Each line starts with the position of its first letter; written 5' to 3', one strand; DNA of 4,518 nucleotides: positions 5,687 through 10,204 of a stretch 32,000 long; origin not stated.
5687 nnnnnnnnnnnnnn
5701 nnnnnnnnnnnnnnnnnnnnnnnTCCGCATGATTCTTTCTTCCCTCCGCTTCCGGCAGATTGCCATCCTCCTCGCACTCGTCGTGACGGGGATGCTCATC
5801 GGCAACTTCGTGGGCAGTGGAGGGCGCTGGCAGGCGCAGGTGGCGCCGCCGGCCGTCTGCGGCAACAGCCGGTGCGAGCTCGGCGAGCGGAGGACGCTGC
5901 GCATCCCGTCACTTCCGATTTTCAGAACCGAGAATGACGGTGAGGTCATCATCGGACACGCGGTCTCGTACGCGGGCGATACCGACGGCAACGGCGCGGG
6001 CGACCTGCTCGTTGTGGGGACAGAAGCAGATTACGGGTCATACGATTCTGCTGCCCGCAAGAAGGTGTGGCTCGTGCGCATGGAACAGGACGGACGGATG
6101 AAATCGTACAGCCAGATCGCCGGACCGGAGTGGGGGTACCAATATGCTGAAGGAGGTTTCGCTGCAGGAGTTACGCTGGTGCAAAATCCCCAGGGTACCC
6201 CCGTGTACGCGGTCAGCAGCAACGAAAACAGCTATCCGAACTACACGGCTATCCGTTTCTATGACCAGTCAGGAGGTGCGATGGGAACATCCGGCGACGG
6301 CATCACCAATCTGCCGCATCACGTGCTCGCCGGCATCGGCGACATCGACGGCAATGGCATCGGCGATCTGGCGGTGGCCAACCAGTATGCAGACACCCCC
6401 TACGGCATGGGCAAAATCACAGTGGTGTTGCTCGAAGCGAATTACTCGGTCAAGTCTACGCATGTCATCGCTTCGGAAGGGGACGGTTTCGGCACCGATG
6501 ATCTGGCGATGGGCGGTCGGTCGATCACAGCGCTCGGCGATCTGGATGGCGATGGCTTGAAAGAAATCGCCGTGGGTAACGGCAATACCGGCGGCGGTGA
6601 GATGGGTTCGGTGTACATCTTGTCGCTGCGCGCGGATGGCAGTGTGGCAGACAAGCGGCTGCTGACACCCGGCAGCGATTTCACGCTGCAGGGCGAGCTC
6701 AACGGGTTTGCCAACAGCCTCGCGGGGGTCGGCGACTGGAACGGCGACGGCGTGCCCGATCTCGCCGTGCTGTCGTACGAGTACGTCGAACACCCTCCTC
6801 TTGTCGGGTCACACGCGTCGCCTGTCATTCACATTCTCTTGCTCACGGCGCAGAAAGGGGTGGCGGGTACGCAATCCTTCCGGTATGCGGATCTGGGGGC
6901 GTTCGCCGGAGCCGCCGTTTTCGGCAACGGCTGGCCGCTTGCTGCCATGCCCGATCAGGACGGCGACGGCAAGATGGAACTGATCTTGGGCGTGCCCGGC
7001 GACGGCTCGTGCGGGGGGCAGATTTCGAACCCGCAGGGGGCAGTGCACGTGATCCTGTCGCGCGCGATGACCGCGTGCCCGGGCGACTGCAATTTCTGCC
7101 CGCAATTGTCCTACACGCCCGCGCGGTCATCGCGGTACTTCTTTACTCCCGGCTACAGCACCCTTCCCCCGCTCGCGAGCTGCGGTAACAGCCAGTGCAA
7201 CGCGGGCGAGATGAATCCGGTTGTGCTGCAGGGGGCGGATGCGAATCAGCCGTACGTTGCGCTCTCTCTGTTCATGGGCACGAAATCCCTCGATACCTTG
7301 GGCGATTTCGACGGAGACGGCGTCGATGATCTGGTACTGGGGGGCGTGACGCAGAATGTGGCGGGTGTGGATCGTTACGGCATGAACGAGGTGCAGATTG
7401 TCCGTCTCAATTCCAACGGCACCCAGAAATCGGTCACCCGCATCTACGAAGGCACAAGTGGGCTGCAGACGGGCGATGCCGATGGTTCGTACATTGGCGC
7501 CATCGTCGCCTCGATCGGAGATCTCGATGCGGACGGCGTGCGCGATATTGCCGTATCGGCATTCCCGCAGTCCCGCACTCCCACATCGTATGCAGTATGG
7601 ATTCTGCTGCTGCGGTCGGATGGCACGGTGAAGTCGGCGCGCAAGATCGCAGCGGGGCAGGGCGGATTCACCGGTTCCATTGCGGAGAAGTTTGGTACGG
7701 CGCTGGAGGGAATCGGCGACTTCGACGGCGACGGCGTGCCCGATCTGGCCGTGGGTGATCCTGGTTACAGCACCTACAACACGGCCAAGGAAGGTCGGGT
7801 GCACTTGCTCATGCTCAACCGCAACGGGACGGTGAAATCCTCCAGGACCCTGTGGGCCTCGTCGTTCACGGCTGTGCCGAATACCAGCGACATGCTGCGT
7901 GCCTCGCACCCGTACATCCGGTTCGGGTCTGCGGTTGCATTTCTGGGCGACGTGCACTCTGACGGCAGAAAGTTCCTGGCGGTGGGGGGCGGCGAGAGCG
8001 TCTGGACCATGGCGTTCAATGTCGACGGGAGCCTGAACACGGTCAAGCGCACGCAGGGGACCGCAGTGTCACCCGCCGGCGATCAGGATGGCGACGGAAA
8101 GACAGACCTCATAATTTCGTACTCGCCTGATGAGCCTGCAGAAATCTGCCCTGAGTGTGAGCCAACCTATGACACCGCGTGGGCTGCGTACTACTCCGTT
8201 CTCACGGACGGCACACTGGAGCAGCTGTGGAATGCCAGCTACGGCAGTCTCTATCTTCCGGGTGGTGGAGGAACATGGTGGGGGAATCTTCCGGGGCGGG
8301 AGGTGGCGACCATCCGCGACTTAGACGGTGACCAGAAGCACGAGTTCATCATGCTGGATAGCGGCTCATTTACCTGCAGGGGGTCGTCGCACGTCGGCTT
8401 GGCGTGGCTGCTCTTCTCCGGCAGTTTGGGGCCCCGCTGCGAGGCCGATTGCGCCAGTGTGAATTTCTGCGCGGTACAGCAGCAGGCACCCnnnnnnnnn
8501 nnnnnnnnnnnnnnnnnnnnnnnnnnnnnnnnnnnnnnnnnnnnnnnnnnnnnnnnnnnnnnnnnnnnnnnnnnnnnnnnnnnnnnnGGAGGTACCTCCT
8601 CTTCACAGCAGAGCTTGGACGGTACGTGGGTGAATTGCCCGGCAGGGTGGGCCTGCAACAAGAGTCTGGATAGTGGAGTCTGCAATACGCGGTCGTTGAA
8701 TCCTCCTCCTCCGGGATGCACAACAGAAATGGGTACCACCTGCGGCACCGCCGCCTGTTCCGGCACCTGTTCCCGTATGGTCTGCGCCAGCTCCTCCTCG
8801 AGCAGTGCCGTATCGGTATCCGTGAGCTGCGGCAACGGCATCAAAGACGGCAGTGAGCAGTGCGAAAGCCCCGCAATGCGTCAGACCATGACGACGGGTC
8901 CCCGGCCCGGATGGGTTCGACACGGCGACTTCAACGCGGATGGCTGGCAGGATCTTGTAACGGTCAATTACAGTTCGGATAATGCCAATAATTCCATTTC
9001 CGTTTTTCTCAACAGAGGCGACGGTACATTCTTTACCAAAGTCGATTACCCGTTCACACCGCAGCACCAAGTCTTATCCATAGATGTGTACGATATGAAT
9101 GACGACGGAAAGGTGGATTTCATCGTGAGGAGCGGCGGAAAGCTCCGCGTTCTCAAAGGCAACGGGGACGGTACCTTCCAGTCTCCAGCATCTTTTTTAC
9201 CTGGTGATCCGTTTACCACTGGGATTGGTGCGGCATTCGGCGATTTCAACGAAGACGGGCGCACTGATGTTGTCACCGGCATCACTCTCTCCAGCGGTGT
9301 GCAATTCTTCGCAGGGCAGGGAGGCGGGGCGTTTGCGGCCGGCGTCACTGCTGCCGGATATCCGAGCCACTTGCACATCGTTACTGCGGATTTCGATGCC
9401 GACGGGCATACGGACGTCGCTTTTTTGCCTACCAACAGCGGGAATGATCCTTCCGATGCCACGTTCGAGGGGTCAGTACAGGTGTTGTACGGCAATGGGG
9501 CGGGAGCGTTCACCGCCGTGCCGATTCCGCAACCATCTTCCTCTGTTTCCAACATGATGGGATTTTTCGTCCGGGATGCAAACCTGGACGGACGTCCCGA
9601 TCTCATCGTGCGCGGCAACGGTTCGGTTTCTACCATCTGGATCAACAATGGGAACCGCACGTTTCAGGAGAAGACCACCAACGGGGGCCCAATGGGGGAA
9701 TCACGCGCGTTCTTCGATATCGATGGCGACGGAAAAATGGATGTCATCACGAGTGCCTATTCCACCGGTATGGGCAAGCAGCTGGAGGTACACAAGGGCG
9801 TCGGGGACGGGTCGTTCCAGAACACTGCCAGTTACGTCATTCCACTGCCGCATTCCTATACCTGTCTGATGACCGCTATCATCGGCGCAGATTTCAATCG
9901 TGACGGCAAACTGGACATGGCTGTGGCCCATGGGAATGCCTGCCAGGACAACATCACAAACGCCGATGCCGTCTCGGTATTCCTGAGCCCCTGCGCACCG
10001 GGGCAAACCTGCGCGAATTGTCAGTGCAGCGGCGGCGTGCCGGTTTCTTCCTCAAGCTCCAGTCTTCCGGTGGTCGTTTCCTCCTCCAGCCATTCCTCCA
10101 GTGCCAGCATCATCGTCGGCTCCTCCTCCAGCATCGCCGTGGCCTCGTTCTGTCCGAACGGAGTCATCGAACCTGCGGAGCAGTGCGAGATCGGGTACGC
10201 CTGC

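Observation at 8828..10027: Beta-propellers nested inside split Cys-rich repeats (a possible disulfide clamp)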

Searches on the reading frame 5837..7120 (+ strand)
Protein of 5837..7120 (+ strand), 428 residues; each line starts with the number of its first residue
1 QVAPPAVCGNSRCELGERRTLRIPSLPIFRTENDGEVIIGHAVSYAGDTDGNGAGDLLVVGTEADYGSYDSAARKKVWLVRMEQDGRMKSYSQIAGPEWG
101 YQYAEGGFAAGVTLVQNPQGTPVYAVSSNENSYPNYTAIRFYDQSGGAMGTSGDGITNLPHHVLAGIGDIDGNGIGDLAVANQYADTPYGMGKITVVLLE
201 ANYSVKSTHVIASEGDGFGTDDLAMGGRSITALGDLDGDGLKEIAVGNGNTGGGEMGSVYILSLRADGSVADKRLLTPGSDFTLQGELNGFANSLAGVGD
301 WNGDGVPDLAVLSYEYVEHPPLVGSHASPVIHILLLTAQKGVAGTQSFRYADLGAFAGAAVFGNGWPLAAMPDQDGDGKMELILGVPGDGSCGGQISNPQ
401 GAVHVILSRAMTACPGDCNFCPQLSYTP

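Call 63: find_homologous_proteins(query=A5, max_evalue=0.00001)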
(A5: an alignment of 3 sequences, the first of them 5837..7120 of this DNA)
Query A5 (3 sequences) (428 aa, profile of the alignment): 702 proteins with E <= 0.00001 among 8000 candidates; the best 120 are listed.
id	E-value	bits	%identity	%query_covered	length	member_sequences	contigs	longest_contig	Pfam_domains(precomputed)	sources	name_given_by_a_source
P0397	6.0e-119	416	33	57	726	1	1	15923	PF01839.30,PF14312.13,PF17963.8,PF13517.13,PF20009.5,PF00028.24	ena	-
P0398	9.8e-107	376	35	34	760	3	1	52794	PF01839.30,PF13517.13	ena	-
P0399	4.3e-105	370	31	88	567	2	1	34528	PF01839.30,PF14312.13,PF13517.13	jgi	jgi:hypothetical protein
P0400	3.3e-98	348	39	28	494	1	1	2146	PF01839.30,PF14312.13,PF13517.13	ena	-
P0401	1.1e-92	330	35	53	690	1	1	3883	PF01839.30,PF14312.13,PF13517.13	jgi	jgi:cysteine-rich repeat protein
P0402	1.5e-92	329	30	86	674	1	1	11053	PF01839.30,PF14312.13,PF13948.12,PF13517.13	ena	-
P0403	1.2e-91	326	44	17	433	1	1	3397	PF01839.30,PF14312.13,PF21586.3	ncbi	-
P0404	7.2e-90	320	32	48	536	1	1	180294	PF01839.30,PF20297.5,PF14312.13,PF17164.11,PF13517.13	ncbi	-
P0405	9.7e-90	320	29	83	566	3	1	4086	PF01839.30,PF14312.13,PF13517.13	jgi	jgi:hypothetical protein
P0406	5.8e-89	317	28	91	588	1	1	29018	PF01839.30,PF14312.13,PF13517.13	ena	-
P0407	2.3e-85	305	29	93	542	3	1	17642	PF01839.30,PF14312.13,PF03259.24,PF13517.13,PF16403.12,PF26878.1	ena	-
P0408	6.3e-85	304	31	82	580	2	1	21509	PF01839.30,PF14312.13,PF13517.13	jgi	-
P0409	3.0e-84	302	25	67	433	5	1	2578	PF01839.30,PF13517.13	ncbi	ncbi:MAG: integrin alpha, partial [Planctomycetota bacterium]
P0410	4.5e-84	301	29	81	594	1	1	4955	PF01839.30,PF14312.13,PF13517.13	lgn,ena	-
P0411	6.8e-84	301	29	48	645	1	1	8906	PF01839.30,PF14312.13,PF13517.13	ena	-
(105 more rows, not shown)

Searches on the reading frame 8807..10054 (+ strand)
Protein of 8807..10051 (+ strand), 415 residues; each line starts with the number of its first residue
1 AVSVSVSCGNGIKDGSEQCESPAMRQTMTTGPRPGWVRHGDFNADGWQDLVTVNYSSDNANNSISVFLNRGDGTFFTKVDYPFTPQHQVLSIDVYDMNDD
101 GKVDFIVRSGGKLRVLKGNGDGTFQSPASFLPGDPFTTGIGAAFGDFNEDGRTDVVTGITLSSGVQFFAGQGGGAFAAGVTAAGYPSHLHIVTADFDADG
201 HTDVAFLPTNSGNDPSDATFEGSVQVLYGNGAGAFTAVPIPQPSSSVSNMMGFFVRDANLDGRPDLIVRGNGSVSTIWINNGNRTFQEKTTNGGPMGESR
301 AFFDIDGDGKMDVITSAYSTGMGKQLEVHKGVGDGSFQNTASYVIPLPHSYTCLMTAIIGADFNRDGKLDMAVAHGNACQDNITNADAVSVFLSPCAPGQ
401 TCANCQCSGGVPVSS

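Call 9: find_homologous_proteins(query=window:8807-10051:+, max_evalue=0.00001)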
Query window:8807-10051:+ (415 aa): 6604 proteins with E <= 0.00001 among 8000 candidates; the best 120 are listed.
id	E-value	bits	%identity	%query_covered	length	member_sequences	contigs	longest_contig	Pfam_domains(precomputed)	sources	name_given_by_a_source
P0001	9.2e-75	270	34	89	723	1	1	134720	PF01839.30,PF12256.15,PF13517.13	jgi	jgi:hypothetical protein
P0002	6.5e-73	264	32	86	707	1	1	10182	PF01839.30,PF13517.13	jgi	jgi:hypothetical protein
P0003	1.4e-71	260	33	82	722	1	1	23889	PF01839.30,PF13517.13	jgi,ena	-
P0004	3.5e-70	255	33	85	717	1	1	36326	PF01839.30,PF16743.11,PF14779.13,PF13517.13,PF21955.1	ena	-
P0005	5.1e-69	251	34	94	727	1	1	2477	PF01839.30,PF13517.13,PF00395.26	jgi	jgi:hypothetical protein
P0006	1.0e-68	250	31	81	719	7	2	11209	PF01839.30,PF16743.11,PF03725.21,PF13517.13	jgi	jgi:hypothetical protein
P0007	3.0e-68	249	35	90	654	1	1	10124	PF01839.30,PF12256.15,PF00404.25,PF13517.13,PF01713.28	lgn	-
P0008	4.0e-68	248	32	82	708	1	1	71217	PF01839.30,PF16743.11,PF13517.13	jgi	jgi:hypothetical protein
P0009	4.5e-68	248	32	91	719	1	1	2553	PF01839.30,PF13517.13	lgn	-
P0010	8.3e-68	247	32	90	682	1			PF01839.30,PF12256.15,PF16743.11,PF13517.13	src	-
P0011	9.6e-68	247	34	81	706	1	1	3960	PF01839.30,PF12256.15,PF16743.11,PF13517.13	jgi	-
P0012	1.2e-67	247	36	83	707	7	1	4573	PF01839.30,PF12256.15,PF13517.13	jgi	-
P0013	4.8e-67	245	33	89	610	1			PF01839.30,PF12256.15,PF13517.13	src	-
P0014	6.9e-67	244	30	90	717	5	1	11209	PF01839.30,PF13517.13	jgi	jgi:hypothetical protein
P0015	4.4e-65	238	32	91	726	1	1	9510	PF01839.30,PF00404.25,PF13517.13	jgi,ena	-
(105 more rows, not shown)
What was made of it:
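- Tried and rejected: Word-indexed homologue search with the protein 2 module (call 9).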

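Call 41: predict_structure(alignment_id=A3)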
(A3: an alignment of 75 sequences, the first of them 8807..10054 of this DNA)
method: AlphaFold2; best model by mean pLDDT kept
length: 416 residues; sequences in the alignment: 75
mean_pLDDT: 82.3   pTM: 0.83
mean pLDDT of the five models: 82.3, 81.2, 80.5, 79.9, 79.2
residues with pLDDT >= 90: 193; 70-90: 122; 50-70: 87; < 50: 14
segments of 3 or more residues with pLDDT < 50: 1-7, 412-416
pLDDT, mean of each block of 10 residues (from residue 1): 41 62 81 93 97 89 95 95 86 93 93 92 91 64 93 89 83 82 72 95 88 59 87 88 71 93 93 81 91 71 91 83 82 90 75 77 92 81 73 75 68 46
secondary structure, 60 per line:
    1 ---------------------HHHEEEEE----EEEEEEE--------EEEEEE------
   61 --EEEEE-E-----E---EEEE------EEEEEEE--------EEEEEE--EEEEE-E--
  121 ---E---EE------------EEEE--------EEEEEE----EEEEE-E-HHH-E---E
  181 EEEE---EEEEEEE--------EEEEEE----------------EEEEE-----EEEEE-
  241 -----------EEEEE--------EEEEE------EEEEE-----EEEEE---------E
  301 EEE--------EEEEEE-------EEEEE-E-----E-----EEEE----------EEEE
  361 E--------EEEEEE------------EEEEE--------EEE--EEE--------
elements in order: E25-29 E34-40 E49-54 E63-67 E79-82 E89-95 E104-109 E112-116 E142-145 E154-159 E164-168 E180-184 E188-194 E203-208 E225-229 E235-239 E252-256 E265-269 E276-280 E286-290 E300-303 E312-317 E325-329 E343-346 E357-361 E370-375 E388-392 E401-403 E406-408
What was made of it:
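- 8873..9985 (+): Seven-bladed VCBS/FG-GAP_3 integrin-like beta-propeller (about 371 aa) inserted in the C2-C3 loop. AF2 mean pLDDT 82, pTM 0.83 (call 41).
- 8879..8893 (+): First beta-strand (AF2 residues 25-29), inferred to be the outer fourth strand of the closing blade 7 (velcro). It starts 2-3 residues after the N-half. DSSP strand list in call 41.
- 9968..9982 (+): Last propeller strand (AF2 residues 388-392; third strand of blade 7). It ends 1 residue before the C-half. call 41
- On FG-GAP_3/VCBS integrin-like seven-bladed beta-propeller: AF2 pLDDT 82 with 28 strand positions (call 41).
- The halves abut these strands within 1-3 residues (call 41). The N-half pLDDT is only 41-62 (call 41). 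Low AF2 confidence for the N-half (call 41). The inferred velcro closure (call 41) would force the halves into proximity.
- Tried and rejected: AF2 on protein 2 residues 1030-1445, with intact repeats in the alignment (call 41).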

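Call 45: fold_search(model_id=the predicted structure, library=pdb)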
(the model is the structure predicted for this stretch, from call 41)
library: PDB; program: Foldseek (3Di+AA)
matches with E <= 10: 1116; with E <= 0.001: 352
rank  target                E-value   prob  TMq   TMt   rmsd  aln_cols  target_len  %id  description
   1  9oee_A                4.8e-12  1.00  0.51  0.34   6.1       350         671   24  S. griseus TUA bound UmbA4 complexes (released 2025-12-17)
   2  4tqm_A                1.4e-10  1.00  0.53  0.54   4.6       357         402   19  Structural basis of specific recognition of non-reducing terminal N-acetylglucosamine by an Agrocybe aegerita lection (released 2015-06-03)
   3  6h6f_F                3.7e-10  1.00  0.44  0.11   7.3       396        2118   15  PTC3 holotoxin complex from Photorhabdus luminiscens - Mutant TcC-D651A (released 2018-10-03)
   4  4up4_A                3.9e-10  1.00  0.52  0.54   4.9       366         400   18  Structure of the recombinant lectin PVL from Psathyrella velutina in complex with GlcNAcb-D-1,3Galactoside (released 2015-01-28)
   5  6suf_F                4.1e-10  1.00  0.44  0.11   7.4       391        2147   14  Structure of Photorhabdus luminescens Tc holotoxin pore (released 2019-11-06)
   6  6sue_F                7.4e-10  1.00  0.45  0.11   7.2       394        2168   14  Structure of Photorhabdus luminescens Tc holotoxin pore, Mutation TccC3-D651A (released 2019-11-06)
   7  5mb4                  9.2e-10  1.00  0.51  0.53   5.0       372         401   18  Crystal Structure of the Psathyrella asperospora lectin PAL in complex with GlcNAc (released 2017-02-22)
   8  4tqj_A                1.0e-09  1.00  0.53  0.54   4.6       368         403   19  Structural basis of specific recognition of non-reducing terminal N-acetylglucosamine by an Agrocybe aegerita lection (released 2015-06-03)
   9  2bwm                  1.1e-09  1.00  0.52  0.54   4.6       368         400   18  1.8A CRYSTAL STRUCTURE OF of Psathyrella velutina LECTIN IN COMPLEX WITH METHYL 2-ACETAMIDO-1,2-DIDEOXY-1-SELENO-BETA-D- (released 2006-01-23)
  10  8gcd_A                1.1e-09  1.00  0.54  0.27   8.0       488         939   14  Full length Integrin AlphaIIbBeta3 in inactive state (released 2024-03-06)
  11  2bwr_A                1.3e-09  1.00  0.52  0.53   4.7       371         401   17  Crystal Structure of Psathyrella Velutina Lectin at 1.5A Resolution (released 2006-01-23)
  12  4up4_B                1.8e-09  1.00  0.51  0.53   5.0       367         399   18  Structure of the recombinant lectin PVL from Psathyrella velutina in complex with GlcNAcb-D-1,3Galactoside (released 2015-01-28)
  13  6h6e_F                2.0e-09  1.00  0.44  0.11   7.2       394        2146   15  PTC3 holotoxin complex from Photorhabdus luminecens in prepore state (TcdA1, TcdB2, TccC3) (released 2018-10-03)
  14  8tcf_A                2.8e-09  1.00  0.40  0.38  11.4       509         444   13  Integrin alpha-v beta-8 in complex with minibinder B8_BP_dsulf (released 2023-09-27)
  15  8xek_A                2.8e-09  1.00  0.37  0.28  11.8       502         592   12  Cryo-EM structure of integrin ITGAV/ITGB3 complex, conformation 2 (released 2024-12-18)
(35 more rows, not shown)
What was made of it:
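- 8873..9985 (+): Foldseek hits to UmbA4, the PVL lectin, TcB/TcC, integrin alpha and CRTAC1 (call 45).
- On FG-GAP_3/VCBS integrin-like seven-bladed beta-propeller: Foldseek probability 1.00 to PVL, integrin alpha and TcB propellers (call 45).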

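Call 46: search_protein_representatives(alignment_id=A4)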
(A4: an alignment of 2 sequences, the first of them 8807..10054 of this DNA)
Query: 2 sequences, 423 profile positions. Proteins with E-value up to 0.001 (for the whole library): 134073; up to 1e-10: 71454; up to 1e-30: 18620. The best 150 are listed.
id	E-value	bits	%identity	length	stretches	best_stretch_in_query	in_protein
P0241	0.0e+00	1111.6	-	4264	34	28-349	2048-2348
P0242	1.8e-254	860.3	-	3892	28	10-376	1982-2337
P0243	4.1e-246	832.8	-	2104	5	1-423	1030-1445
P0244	4.5e-239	809.6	-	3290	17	39-272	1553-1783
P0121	7.9e-233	789.0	-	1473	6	1-423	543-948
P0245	7.7e-232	785.8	-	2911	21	30-297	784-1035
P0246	2.6e-218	741.2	-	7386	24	29-176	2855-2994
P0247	7.5e-216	733.1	-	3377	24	31-385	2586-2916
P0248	3.9e-215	730.7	-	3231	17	31-352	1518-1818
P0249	1.5e-211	719.0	-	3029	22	29-174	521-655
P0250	3.1e-210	714.6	-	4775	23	30-241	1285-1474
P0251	1.5e-205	699.2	-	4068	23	32-281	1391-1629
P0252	7.8e-205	696.8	-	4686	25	40-272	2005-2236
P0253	4.8e-201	684.3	-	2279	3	3-422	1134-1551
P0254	1.0e-199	679.9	-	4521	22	39-351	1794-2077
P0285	2.9e-146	503.8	-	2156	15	4-417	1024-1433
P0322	7.5e-129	446.5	-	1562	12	31-211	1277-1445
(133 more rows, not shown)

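Call 50: list_cluster_members(proteins=[P0243, P0253, P0285, P0121])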
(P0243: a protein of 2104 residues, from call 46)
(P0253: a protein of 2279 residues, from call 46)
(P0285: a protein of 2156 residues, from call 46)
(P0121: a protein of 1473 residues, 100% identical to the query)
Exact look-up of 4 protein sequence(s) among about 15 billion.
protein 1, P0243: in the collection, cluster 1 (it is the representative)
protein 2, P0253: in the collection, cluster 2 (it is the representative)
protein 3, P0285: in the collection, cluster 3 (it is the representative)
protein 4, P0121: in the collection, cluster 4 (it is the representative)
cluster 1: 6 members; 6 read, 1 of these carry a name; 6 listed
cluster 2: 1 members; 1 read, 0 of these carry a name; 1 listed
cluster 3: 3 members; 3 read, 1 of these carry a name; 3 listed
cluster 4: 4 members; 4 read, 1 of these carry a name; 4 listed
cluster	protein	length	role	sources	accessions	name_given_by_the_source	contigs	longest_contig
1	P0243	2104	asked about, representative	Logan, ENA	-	-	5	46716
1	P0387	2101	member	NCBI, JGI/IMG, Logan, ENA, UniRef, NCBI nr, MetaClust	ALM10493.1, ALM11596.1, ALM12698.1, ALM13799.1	MAG: hypothetical protein PeribacterA2_1141 [Candidatus Peribacter riflensis] | Uncharacterized protein n=1 Tax=Candidatus Peribacter riflensis TaxID=1735162 ... | status=active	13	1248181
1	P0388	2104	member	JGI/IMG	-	-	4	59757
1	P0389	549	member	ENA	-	-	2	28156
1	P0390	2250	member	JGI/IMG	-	-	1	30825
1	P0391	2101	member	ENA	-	-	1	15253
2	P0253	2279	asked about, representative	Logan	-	-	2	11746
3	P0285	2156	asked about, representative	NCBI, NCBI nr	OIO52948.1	hypothetical protein AUJ46_06460 [Candidatus Peregrinibacteria bacterium CG1_02_54_53] | MAG: hypothetical protein AUJ46_06460 [Candidatus Peregrinibacteria bacterium ...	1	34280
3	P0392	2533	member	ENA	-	-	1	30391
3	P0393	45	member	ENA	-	-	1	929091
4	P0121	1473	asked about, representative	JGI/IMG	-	-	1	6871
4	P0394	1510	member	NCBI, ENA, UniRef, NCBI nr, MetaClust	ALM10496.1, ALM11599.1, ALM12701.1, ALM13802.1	MAG: lipoprotein [Candidatus Peribacter riflensis] | Lipoprotein n=1 Tax=Candidatus Peribacter riflensis TaxID=1735162 RepID=A0A0S1SKW3_9BACT | status=active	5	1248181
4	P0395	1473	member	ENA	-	-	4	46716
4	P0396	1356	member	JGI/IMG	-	-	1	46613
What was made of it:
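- Peribacter riflensis genomes (13 contigs, the longest 1,248,181 bp) and a second Peregrinibacteria MAG (call 50).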

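Call 51: find_related_loci(query=A4, collection=metagenome_contigs, flank=1500)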
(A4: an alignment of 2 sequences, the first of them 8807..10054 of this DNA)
Query A4 (416 aa) in metagenome_contigs; peptide patterns used: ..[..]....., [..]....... (x = any residue, [..] = any of these).
600 stretches matched a pattern (row limit reached: there are more); 475 encode a relative of the query (tblastn E <= 1e-3); the best 80 are kept; 80 distinct loci.
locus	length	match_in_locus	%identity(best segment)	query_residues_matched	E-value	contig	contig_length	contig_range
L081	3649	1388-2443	37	37-402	2e-41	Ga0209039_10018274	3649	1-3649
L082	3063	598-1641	36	4-401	4e-38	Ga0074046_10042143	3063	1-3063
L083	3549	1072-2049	34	31-397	5e-37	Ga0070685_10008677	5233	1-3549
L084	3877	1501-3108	36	3-393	4e-37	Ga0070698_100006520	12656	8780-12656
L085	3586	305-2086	34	3-393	4e-37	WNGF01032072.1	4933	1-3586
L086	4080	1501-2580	33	3-396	2e-36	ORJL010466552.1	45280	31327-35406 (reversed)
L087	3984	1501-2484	33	26-398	4e-36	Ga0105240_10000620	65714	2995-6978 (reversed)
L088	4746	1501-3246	34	3-395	1e-35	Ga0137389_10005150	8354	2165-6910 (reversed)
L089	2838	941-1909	35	3-384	5e-36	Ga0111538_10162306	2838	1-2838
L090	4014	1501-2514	36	1-384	2e-35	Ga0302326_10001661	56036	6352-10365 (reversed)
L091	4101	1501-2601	36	3-377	4e-35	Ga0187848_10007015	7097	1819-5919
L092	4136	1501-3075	34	20-377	1e-34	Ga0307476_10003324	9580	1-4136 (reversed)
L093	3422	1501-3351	33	3-398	4e-34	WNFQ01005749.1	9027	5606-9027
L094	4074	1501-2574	34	3-380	8e-34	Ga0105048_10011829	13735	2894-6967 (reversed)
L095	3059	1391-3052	34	3-378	3e-34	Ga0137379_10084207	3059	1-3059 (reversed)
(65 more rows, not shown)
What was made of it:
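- Tried and rejected: metagenome_contigs scan with the two-sequence profile (call 51).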
